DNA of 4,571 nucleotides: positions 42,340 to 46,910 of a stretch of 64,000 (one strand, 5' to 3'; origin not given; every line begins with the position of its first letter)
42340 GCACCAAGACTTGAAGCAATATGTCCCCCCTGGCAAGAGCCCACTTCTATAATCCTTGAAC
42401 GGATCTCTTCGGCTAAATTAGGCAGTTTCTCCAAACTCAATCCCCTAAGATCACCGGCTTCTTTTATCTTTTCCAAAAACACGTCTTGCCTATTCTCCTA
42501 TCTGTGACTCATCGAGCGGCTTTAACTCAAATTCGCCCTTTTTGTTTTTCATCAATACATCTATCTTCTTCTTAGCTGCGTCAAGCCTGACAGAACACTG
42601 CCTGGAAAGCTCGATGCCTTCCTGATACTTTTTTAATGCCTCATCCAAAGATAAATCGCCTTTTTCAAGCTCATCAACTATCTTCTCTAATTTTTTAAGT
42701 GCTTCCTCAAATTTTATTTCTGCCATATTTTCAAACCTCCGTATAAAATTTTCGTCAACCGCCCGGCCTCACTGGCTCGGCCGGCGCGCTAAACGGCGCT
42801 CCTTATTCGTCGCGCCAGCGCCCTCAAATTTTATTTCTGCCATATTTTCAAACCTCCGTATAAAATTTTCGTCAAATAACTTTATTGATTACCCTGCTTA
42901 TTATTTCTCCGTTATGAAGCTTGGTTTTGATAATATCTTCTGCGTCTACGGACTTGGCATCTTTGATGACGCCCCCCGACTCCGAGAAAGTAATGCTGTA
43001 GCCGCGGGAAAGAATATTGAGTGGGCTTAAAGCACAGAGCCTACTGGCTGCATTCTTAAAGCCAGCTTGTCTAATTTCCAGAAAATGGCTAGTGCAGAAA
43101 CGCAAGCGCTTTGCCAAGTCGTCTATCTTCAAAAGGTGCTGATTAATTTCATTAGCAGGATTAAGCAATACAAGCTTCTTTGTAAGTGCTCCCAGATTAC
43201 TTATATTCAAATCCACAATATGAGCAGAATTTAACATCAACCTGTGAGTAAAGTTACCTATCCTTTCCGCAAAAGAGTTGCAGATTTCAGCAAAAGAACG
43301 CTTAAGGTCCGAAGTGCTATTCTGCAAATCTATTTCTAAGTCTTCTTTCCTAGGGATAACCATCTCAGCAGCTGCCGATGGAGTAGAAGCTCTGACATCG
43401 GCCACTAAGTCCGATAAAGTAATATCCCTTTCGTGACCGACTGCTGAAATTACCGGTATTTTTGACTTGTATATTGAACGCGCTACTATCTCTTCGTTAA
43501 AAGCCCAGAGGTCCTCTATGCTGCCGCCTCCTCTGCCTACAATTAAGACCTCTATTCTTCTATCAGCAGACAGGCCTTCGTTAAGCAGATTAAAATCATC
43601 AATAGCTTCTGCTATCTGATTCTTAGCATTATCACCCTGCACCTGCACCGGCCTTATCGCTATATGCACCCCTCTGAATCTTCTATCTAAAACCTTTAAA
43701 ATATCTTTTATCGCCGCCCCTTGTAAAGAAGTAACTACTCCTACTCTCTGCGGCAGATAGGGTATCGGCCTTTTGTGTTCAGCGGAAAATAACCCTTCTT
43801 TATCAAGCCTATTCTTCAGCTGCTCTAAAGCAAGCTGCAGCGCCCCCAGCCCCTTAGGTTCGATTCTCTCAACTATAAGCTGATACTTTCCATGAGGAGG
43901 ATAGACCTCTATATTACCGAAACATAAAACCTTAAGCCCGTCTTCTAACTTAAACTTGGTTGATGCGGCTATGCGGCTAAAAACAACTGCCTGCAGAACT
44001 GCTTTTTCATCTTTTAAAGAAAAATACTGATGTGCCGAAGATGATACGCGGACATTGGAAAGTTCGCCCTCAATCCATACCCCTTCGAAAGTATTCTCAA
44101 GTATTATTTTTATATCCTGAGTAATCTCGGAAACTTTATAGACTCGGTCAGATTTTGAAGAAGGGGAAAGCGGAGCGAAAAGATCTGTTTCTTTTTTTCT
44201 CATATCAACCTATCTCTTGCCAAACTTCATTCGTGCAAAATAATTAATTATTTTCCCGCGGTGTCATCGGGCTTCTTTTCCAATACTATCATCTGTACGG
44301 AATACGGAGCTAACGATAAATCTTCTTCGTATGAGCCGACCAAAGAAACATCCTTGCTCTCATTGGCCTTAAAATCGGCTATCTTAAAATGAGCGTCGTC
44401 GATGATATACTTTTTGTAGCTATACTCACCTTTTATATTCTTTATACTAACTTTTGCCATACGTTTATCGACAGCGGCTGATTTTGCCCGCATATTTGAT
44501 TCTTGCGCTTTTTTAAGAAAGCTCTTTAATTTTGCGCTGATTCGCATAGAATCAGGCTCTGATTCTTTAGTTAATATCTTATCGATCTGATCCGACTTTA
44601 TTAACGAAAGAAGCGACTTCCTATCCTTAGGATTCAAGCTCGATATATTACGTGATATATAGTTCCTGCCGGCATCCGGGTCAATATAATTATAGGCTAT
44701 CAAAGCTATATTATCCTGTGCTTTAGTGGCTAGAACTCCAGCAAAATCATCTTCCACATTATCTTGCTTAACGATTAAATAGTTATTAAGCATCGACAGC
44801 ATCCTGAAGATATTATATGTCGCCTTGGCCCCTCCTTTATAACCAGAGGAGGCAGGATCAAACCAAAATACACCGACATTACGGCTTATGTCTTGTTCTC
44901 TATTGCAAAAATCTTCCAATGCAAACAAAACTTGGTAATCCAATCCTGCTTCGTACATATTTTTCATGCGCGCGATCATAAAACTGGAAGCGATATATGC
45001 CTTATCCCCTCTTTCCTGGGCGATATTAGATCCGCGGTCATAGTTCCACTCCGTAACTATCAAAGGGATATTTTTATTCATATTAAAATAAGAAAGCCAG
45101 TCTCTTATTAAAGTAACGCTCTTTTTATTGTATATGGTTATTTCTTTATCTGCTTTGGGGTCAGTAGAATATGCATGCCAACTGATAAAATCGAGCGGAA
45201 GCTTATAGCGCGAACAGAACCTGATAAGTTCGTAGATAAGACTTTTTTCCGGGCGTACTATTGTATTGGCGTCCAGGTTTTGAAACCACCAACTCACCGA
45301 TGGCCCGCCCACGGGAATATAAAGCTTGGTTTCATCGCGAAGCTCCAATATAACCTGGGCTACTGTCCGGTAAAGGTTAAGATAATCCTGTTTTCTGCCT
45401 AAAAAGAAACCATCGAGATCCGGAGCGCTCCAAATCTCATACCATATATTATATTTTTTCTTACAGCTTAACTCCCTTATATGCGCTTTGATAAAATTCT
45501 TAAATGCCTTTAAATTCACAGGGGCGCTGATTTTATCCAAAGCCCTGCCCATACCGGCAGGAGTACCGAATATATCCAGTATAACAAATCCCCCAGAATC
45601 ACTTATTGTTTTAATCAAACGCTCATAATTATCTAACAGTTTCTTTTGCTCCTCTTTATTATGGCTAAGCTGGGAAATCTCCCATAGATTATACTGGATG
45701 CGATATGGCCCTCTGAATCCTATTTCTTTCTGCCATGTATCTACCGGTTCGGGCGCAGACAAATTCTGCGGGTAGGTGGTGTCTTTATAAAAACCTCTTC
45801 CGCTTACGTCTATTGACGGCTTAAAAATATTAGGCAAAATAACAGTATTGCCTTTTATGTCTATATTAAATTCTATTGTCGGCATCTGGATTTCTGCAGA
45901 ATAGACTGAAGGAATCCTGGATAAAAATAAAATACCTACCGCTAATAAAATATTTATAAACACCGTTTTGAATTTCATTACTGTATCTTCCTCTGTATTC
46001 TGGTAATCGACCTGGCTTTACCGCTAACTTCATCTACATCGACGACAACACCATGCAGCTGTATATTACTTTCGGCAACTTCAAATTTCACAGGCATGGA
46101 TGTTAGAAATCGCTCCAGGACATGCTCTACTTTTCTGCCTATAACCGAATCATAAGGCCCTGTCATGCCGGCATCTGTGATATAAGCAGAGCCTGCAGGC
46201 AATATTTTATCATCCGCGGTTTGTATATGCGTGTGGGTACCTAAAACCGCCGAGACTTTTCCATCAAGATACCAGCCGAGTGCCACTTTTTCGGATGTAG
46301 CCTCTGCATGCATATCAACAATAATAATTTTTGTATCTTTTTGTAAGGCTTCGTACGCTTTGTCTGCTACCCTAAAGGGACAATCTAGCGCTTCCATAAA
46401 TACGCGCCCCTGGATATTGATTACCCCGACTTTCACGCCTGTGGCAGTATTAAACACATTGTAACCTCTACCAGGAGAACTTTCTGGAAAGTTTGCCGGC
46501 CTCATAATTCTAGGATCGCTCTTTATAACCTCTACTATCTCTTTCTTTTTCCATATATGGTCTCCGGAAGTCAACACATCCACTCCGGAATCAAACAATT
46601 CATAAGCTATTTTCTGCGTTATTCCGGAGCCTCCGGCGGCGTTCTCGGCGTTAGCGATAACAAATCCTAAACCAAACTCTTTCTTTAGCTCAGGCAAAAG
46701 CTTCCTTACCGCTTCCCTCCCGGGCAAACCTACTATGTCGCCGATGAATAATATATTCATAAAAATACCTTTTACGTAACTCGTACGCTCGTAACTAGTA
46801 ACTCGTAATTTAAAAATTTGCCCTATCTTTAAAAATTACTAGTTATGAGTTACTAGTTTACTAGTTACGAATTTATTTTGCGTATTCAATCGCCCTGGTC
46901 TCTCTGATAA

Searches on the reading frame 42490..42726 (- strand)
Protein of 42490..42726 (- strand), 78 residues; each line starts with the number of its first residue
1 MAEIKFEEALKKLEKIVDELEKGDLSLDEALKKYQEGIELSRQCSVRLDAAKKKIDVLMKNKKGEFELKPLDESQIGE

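Call 11: find_encoding_contigs(protein=window:42490-42726:-, flank=3000, max_places=10)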
Protein window:42490-42726:- (78 aa): 5 contigs read that carry it; 5 places shown.
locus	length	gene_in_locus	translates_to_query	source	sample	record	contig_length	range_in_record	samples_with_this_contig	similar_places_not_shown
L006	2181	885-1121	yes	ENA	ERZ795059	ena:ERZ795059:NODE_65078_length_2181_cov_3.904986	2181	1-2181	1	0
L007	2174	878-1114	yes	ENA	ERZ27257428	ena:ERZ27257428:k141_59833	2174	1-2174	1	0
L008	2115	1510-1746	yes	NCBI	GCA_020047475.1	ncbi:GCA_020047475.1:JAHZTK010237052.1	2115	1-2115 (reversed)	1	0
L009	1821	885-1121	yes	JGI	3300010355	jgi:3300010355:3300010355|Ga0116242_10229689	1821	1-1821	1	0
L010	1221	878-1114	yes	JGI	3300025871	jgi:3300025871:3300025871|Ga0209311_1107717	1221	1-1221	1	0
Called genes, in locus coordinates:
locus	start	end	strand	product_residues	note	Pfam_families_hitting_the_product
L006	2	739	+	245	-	?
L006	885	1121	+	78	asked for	PF02609:Exonuc_VII_S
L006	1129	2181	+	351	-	?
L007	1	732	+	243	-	?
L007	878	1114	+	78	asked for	PF02609:Exonuc_VII_S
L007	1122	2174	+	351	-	?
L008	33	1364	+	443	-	PF13742:tRNA_anti_2, PF01336:tRNA_anti-codon, PF02601:Exonuc_VII_L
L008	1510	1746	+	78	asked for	PF02609:Exonuc_VII_S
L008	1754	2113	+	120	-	?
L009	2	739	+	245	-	?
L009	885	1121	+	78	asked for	PF02609:Exonuc_VII_S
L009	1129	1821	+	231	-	?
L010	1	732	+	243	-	?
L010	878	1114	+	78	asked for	PF02609:Exonuc_VII_S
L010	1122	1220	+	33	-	?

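Call 79: find_homologous_proteins(query=window:42490-42726:-, max_evalue=1e-20)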
Query window:42490-42726:- (78 aa): 949 proteins with E <= 1e-20 among 1137 candidates; the best 120 are listed.
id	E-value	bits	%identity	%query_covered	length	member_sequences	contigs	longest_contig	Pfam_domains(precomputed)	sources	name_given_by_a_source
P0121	7.7e-38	145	97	100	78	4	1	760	PF02609.22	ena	-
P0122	8.9e-36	138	92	100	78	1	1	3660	PF02609.22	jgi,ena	-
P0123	2.0e-33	131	87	100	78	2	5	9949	PF02609.22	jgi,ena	-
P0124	3.6e-33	130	86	100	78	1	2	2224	PF02609.22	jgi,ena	-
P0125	6.0e-33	129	87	100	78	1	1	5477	PF02609.22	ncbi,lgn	-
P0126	6.1e-33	129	86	100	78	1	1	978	PF02609.22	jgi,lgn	jgi:exodeoxyribonuclease VII small subunit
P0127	9.0e-33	129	86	100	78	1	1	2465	PF02609.22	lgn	-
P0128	9.8e-33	129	86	100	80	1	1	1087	PF02609.22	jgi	jgi:exodeoxyribonuclease VII small subunit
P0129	1.0e-32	129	88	100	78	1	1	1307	PF02609.22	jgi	jgi:exodeoxyribonuclease VII small subunit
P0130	1.1e-32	129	88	100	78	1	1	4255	PF02609.22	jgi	jgi:exodeoxyribonuclease VII small subunit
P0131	1.6e-32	128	89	97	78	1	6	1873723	PF02609.22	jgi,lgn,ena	jgi:exodeoxyribonuclease VII small subunit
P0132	2.4e-32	128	85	100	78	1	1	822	PF02609.22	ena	-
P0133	2.5e-32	127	85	100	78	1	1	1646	PF02609.22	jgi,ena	-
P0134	3.2e-32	127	85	100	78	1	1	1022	PF02609.22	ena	-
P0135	3.4e-32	127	90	94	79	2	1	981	PF02609.22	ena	-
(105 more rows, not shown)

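Call 80: find_encoding_contigs(protein=P0122, flank=1500, max_places=4)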
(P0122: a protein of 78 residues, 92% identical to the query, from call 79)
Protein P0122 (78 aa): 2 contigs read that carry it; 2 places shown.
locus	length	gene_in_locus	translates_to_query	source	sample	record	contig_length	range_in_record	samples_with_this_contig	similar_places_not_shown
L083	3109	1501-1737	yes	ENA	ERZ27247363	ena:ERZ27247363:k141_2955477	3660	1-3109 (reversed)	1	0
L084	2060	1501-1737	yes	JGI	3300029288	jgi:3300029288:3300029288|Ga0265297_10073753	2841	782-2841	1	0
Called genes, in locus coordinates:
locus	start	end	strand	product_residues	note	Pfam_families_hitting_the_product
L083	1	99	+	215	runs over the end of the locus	?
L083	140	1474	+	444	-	PF13742:tRNA_anti_2, PF01336:tRNA_anti-codon, PF02601:Exonuc_VII_L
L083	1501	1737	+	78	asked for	PF02609:Exonuc_VII_S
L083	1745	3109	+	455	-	?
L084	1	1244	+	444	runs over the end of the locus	PF13742:tRNA_anti_2, PF01336:tRNA_anti-codon, PF02601:Exonuc_VII_L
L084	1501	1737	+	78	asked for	PF02609:Exonuc_VII_S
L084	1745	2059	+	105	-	?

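Call 81: find_encoding_contigs(protein=P0121, flank=1500, max_places=4)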
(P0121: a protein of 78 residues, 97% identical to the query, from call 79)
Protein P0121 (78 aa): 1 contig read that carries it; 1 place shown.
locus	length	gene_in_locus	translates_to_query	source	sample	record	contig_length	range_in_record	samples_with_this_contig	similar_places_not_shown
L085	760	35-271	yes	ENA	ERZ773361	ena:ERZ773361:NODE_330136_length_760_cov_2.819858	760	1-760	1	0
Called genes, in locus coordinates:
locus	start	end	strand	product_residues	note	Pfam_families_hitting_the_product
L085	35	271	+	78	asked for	PF02609:Exonuc_VII_S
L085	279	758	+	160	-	?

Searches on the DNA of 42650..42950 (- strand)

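Call 23: search_dna_similar(query=window:42759-42821:-, collection=phages, mode=distant, max_evalue=10)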
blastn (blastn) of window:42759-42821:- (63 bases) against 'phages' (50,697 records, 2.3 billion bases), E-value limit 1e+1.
Records with a match: 15; places in all: 15; records where one place covers at least 80% of the query: 0.
Best place of each record, by identity: >=99% 8; 95-99% 1; 90-95% 5; 80-90% 1.
By first word of the organism name: Pseudomonas 8; Burkholderia 5; Salmonella 1; Micromonospora 1.
By host as written in the record: - 4; Burkholderia cenocepacia C6433 2; Pseudomonas aeruginosa 2; Salmonella enterica subsp. enterica serovar Kentucky 1; Micromonospora carbonacea str. Africana 1; Burkholderia sp. 1; Pseudomonas aeruginosa PA14 1; Pseudomonas aeruginosa PAO1 1; and 2 more.
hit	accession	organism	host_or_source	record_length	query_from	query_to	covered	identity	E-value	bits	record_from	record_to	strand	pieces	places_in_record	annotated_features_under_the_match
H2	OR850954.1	Salmonella phage S.Kent 1-2-1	Salmonella enterica subsp. enterica ...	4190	25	58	54%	82.9%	6e+0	34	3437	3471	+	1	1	record has no annotation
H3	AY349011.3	Burkholderia phage Bcep22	-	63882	34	63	48%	90.3%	1e-1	40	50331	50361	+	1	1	DarB-like antirestriction protein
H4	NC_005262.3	Burkholderia phage Bcep22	-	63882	34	63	48%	90.3%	1e-1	40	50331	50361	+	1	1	DarB-like antirestriction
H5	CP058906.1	Micromonospora phage pMLP1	Micromonospora carbonacea str. Africana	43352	35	58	38%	95.8%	1e-1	40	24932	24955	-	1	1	record has no annotation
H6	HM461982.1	Burkholderia phage KS14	Burkholderia cenocepacia C6433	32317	35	57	37%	91.3%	6e+0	34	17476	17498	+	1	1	22: gp22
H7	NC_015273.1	Burkholderia phage KS14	Burkholderia cenocepacia C6433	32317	35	57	37%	91.3%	6e+0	34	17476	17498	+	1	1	22: baseplate assembly protein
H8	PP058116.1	Burkholderia phage vB_BceM_CEP1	Burkholderia sp.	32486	35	57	37%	91.3%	6e+0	34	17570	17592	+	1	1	baseplate assembly protein V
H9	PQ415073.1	Pseudomonas phage Baskent_P5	Pseudomonas aeruginosa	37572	34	51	29%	100.0%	6e+0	34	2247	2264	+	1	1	DUF2793 domain-containing protein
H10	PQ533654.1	Pseudomonas phage Cinder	Pseudomonas aeruginosa PA14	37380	34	51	29%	100.0%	6e+0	34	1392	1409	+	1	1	hypothetical protein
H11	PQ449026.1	Pseudomonas phage HKPH_J3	Pseudomonas aeruginosa PAO1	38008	34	51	29%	100.0%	6e+0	34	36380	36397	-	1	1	virion structural protein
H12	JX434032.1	Pseudomonas phage JBD30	-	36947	34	51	29%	100.0%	6e+0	34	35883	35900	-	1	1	hypothetical protein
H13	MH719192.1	Pseudomonas phage Ps56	Pseudomonas aeruginosa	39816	34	51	29%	100.0%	6e+0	34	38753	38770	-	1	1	hypothetical protein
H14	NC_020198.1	Pseudomonas phage JBD30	-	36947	34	51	29%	100.0%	6e+0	34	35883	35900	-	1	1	virion structural protein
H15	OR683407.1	Pseudomonas phage Meltemi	Pseudomonas aeruginosa LRJ32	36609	34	51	29%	100.0%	6e+0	34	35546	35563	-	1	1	hypothetical protein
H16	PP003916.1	Pseudomonas phage vB_Pae_U4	Pseudomonas aeruginosa ST773 ...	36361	34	51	29%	100.0%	6e+0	34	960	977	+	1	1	virion structural protein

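Call 89: search_rna_families(source=window, start=42650, end=42950, threshold=evalue, max_evalue=10)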
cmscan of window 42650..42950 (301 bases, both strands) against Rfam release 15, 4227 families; matches with E-value up to 10: 2.
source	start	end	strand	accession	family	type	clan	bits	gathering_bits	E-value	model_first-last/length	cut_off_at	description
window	42848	42917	-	RF01586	snoR09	Gene; snRNA; snoRNA; CD-box;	-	23.2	50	0.35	1-84/84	no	small nucleolar RNA snoR09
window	42728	42762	-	RF01126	sR41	Gene; snRNA; snoRNA; CD-box;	-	9.1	54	9.2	1-53/53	no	Small nucleolar RNA sR41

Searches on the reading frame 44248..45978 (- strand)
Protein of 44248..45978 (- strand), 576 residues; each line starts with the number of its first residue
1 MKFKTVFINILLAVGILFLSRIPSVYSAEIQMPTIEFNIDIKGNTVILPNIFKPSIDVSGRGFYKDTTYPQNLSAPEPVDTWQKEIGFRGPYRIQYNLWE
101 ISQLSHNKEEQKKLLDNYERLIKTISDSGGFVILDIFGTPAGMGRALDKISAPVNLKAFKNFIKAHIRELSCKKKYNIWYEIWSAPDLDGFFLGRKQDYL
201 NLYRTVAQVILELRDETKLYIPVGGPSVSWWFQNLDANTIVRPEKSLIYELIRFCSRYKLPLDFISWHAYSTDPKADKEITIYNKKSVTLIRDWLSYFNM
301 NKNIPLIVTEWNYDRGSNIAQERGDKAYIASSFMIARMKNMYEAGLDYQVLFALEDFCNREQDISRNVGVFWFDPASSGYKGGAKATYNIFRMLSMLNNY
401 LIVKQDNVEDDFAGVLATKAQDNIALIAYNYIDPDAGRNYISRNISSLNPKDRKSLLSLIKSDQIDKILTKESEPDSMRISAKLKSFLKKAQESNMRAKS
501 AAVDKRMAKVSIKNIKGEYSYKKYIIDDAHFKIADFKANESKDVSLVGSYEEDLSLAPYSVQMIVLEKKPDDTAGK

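Call 71: search_protein_families(library=pfam, proteins=[window:44248-45978:-], max_evalue=0.00001)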
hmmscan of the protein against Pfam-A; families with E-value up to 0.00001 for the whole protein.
window:44248-45978:- (576 aa): 2 families
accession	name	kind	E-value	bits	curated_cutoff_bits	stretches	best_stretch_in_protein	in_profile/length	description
PF01229.23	Glyco_hydro_39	-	1.2e-15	57.8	26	1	177-432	149-385/472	Glycosyl hydrolases family 39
PF00150.24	Cellulase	-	1.7e-06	28.2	23.5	1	107-325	53-250/272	Cellulase (glycosyl hydrolase family 5)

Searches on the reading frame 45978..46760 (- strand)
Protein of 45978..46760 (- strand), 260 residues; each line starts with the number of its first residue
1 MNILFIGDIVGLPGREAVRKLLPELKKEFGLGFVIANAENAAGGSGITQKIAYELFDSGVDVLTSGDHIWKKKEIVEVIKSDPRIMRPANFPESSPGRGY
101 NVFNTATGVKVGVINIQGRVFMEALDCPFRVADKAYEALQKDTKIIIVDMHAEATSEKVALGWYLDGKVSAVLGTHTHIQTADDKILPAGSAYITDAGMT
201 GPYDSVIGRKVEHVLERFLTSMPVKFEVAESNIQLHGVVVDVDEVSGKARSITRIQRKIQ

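Call 71: search_protein_families(library=pfam, proteins=[window:45978-46760:-], max_evalue=0.00001)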
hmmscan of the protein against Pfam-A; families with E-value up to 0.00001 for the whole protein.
window:45978-46760:- (260 aa): 2 families
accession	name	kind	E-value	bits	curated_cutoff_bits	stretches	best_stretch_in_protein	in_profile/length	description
PF13277.11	YmdB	-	1.5e-112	375.4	27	1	4-255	1-253/253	YmdB-like protein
PF00149.33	Metallophos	-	4e-06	27.8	21.5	1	1-179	1-190/191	Calcineurin-like phosphoesterase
